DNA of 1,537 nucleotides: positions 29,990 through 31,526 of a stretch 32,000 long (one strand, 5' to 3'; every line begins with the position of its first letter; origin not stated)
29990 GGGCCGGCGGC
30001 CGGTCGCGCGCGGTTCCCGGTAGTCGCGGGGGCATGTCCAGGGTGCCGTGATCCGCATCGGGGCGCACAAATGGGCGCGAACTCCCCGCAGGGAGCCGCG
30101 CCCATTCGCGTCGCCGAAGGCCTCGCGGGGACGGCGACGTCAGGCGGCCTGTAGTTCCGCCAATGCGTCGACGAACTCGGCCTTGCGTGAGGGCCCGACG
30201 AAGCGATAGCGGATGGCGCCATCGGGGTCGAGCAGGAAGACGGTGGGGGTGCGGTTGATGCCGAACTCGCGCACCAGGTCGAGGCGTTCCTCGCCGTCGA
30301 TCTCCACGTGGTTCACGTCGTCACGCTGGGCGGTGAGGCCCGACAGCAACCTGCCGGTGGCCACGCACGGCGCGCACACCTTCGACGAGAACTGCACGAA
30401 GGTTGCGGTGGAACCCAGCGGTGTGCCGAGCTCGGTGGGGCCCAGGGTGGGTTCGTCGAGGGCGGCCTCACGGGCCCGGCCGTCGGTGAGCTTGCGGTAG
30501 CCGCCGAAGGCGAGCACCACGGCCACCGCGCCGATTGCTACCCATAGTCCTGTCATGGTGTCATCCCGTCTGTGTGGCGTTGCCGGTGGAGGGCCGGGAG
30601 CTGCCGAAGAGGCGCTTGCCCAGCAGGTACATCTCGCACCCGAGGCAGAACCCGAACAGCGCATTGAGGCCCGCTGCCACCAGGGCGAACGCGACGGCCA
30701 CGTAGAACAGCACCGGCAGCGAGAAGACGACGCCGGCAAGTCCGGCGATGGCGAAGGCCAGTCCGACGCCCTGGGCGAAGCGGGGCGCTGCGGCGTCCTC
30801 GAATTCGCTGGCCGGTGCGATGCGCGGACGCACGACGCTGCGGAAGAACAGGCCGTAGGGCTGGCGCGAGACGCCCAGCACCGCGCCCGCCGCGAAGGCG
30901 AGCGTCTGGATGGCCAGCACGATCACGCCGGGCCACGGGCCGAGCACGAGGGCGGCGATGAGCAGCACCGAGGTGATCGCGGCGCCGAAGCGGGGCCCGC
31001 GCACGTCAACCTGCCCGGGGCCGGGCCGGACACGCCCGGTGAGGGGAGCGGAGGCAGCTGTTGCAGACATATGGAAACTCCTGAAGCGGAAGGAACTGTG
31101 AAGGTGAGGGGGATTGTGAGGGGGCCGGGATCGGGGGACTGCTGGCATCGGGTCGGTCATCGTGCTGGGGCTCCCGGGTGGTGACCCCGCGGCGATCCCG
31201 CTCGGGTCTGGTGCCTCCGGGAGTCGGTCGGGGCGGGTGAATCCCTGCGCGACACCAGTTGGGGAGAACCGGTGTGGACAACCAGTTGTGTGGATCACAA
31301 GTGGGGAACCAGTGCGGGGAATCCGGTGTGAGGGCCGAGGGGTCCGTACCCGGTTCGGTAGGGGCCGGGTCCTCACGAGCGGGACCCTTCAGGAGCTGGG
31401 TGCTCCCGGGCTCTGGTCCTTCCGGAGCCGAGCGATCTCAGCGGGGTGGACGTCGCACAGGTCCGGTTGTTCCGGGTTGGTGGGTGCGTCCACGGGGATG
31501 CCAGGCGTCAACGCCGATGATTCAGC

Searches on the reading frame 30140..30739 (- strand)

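Call 80: search_protein_families(library=pfam, proteins=[window:30140-30739:-], max_evalue=0.05)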
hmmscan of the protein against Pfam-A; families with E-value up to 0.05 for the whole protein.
window:30140-30739:- (199 aa): 4 families
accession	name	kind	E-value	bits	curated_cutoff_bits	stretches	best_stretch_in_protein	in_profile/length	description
PF00085.26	Thioredoxin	-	9.6e-06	26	23.5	1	112-194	20-102/103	Thioredoxin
PF13098.12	Thioredoxin_2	-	0.00017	22.3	27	1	142-193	43-104/104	Thioredoxin-like domain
PF08534.16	Redoxin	-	0.0012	19.1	26.6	1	147-188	92-140/148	Redoxin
PF13905.12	Thioredoxin_8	-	0.0024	18.6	27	1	141-176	59-94/94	Thioredoxin-like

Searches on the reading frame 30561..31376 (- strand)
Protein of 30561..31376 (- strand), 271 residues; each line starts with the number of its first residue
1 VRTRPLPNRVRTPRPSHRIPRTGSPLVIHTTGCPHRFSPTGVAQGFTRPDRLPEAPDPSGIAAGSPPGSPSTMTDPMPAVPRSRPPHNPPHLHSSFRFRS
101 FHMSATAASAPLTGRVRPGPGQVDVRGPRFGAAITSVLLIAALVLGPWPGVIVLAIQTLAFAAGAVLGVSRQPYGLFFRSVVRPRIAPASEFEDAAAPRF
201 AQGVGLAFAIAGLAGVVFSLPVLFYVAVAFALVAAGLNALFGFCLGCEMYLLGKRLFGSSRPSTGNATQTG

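Call 10: search_protein_families(library=pfam, proteins=[window:30561-31376:-], max_evalue=0.001)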
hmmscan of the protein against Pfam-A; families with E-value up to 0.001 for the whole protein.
window:30561-31376:- (271 aa): 1 family
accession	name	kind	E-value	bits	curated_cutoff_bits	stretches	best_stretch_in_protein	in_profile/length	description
PF14340.12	DUF4395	-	1.2e-38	132.8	24.5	1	123-255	1-130/130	Domain of unknown function (DUF4395)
